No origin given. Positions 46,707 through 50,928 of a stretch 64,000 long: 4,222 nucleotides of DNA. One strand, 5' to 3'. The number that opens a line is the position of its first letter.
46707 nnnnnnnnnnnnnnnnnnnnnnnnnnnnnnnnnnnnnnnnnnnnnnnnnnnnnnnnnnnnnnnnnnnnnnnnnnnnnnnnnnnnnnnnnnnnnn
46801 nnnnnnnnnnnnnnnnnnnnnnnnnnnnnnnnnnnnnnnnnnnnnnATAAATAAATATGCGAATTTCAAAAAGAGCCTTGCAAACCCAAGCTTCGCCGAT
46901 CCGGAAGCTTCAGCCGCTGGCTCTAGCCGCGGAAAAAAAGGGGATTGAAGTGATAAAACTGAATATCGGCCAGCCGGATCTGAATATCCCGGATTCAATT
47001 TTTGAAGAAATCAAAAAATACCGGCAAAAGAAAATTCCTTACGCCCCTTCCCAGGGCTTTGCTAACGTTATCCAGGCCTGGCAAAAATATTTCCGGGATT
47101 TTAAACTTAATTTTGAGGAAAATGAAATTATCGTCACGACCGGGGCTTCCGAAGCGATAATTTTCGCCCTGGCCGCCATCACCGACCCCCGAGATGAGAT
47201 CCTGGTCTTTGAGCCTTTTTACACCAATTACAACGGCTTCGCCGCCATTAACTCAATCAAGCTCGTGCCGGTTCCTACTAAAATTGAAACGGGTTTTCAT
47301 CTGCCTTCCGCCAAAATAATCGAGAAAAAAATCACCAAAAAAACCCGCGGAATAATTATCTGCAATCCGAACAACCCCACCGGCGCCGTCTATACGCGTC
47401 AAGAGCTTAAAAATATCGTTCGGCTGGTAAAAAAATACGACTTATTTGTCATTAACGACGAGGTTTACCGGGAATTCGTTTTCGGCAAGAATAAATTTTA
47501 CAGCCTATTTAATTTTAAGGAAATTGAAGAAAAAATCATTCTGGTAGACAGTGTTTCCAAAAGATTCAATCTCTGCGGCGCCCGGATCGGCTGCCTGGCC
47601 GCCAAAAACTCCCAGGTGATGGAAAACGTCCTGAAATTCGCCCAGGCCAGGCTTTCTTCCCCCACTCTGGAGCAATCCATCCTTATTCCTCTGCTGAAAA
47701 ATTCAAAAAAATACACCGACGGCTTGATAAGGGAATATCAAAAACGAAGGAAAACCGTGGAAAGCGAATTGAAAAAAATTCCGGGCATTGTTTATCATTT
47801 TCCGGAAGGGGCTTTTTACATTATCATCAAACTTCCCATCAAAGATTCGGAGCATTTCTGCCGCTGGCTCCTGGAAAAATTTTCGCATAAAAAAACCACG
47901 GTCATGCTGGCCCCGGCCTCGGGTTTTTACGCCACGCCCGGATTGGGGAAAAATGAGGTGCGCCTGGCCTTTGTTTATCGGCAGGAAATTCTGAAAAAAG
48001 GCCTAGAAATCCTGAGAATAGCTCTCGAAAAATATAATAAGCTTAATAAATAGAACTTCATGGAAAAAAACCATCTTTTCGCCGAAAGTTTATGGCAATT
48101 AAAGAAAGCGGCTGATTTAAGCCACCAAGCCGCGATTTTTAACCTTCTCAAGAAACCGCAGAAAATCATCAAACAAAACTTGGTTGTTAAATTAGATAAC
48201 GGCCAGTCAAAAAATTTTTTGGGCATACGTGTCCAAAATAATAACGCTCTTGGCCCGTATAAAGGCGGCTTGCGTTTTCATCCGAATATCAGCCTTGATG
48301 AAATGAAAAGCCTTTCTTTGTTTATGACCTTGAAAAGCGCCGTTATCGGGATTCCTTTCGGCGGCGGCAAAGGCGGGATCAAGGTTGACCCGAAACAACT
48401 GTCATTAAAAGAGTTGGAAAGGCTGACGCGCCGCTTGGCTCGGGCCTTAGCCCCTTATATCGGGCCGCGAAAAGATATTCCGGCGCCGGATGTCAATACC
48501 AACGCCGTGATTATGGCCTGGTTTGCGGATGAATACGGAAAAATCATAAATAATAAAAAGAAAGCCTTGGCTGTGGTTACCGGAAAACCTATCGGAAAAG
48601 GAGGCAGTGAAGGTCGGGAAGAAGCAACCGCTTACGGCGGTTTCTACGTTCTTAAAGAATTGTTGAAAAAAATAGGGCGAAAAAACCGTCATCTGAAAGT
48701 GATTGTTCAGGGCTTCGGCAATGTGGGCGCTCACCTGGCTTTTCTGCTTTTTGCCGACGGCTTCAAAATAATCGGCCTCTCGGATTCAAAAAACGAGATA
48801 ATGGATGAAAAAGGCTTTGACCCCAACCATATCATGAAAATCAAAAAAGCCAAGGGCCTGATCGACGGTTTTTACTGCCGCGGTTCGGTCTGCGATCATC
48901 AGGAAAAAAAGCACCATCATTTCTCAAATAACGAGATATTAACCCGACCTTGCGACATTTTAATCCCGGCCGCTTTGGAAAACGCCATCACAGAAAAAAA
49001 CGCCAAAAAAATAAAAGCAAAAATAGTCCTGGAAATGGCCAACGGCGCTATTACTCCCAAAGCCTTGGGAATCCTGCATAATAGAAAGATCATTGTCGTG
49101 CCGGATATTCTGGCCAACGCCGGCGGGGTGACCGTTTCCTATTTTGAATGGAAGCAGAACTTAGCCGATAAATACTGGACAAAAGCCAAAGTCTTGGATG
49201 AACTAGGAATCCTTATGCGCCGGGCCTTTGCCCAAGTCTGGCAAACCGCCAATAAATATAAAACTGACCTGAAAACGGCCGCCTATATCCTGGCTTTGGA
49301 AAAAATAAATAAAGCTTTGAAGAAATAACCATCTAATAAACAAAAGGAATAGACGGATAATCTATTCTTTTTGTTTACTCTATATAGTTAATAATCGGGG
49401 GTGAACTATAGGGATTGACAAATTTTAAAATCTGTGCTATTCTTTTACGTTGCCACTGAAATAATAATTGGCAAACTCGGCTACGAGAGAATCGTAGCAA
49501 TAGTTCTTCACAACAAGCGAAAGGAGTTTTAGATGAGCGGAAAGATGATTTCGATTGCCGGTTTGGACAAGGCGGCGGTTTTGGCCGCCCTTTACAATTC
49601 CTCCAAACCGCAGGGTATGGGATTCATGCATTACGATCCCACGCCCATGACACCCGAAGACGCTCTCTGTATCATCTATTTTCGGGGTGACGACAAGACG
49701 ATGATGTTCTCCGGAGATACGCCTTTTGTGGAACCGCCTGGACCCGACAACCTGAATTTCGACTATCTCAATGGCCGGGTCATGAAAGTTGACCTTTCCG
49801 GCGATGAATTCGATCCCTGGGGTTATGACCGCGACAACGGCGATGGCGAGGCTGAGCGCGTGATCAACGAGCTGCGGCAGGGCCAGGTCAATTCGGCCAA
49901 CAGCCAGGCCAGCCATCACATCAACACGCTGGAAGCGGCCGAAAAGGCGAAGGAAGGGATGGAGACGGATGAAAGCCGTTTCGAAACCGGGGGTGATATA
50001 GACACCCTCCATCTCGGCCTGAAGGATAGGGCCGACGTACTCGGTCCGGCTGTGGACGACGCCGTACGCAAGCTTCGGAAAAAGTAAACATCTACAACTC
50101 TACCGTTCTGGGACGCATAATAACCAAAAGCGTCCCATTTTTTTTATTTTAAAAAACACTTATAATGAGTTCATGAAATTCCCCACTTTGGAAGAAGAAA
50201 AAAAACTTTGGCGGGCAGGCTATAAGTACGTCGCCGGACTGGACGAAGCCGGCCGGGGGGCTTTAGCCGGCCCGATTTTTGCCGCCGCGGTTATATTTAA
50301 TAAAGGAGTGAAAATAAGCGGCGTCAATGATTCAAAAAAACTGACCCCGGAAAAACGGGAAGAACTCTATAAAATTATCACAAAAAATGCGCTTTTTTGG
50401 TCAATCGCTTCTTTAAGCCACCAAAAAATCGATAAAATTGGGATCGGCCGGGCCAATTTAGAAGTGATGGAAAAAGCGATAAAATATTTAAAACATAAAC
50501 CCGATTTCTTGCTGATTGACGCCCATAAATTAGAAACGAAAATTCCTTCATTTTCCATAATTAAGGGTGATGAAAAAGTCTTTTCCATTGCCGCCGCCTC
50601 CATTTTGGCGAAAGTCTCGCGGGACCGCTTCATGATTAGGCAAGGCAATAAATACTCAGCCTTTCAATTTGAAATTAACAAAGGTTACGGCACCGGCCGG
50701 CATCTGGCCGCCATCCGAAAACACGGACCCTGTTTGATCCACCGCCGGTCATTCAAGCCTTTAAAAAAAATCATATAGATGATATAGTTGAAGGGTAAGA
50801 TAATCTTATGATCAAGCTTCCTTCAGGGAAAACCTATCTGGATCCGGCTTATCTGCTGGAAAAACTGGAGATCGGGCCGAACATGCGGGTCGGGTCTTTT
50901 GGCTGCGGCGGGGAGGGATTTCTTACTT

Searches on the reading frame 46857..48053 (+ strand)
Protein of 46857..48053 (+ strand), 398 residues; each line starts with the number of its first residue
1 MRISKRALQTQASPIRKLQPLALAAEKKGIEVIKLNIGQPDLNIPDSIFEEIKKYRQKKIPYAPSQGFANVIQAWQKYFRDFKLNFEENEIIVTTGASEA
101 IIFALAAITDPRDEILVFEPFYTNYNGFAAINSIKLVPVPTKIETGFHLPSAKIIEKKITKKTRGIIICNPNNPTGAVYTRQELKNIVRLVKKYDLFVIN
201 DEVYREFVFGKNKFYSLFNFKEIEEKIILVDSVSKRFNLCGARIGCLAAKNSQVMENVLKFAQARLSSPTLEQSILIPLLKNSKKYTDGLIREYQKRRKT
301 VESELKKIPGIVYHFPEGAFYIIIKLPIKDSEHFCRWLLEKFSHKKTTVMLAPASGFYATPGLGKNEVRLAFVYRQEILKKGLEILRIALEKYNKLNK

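Call 26: search_protein_families(library=pfam, proteins=[window:46857-48053:+], max_evalue=0.0001)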
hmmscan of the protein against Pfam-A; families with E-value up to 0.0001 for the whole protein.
window:46857-48053:+ (398 aa): 3 families
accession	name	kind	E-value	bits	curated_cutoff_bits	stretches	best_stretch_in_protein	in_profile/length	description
PF00155.27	Aminotran_1_2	-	1.4e-53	182.9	19.7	1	31-342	2-326/361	Aminotransferase class I and II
PF01041.23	DegT_DnrJ_EryC1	-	2.5e-06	27.4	19.8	1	77-201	28-145/360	DegT/DnrJ/EryC1/StrS aminotransferase family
PF00266.25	Aminotran_5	-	1.5e-05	24.6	21.5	1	79-202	52-176/371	Aminotransferase class-V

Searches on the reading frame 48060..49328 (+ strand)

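Call 26: search_protein_families(library=pfam, proteins=[window:48060-49328:+], max_evalue=0.0001)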
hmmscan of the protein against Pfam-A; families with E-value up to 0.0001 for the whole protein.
window:48060-49328:+ (422 aa): 2 families
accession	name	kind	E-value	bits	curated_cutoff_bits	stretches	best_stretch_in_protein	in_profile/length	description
PF00208.27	ELFV_dehydrog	-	3.2e-73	246.8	23.4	1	181-421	1-238/241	Glutamate/Leucine/Phenylalanine/Valine dehydrogenase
PF02812.23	ELFV_dehydrog_N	-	4.8e-49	165.8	25.3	1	33-160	1-128/129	Glu/Leu/Phe/Val dehydrogenase, dimerisation domain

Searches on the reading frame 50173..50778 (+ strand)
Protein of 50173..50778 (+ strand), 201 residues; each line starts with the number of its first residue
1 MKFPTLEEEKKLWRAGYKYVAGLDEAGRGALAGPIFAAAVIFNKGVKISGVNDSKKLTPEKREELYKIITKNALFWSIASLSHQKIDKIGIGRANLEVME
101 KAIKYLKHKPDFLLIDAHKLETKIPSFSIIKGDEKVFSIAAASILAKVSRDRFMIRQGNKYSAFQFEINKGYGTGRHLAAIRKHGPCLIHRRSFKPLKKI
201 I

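Call 75: search_protein_families(library=pfam, proteins=[window:50173-50778:+], max_evalue=0.0001)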
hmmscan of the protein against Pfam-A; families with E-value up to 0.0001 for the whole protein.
window:50173-50778:+ (201 aa): 1 family
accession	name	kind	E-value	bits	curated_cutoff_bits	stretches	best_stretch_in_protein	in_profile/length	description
PF01351.25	RNase_HII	-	1.6e-36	126.5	25.8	1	21-196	1-198/199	Ribonuclease HII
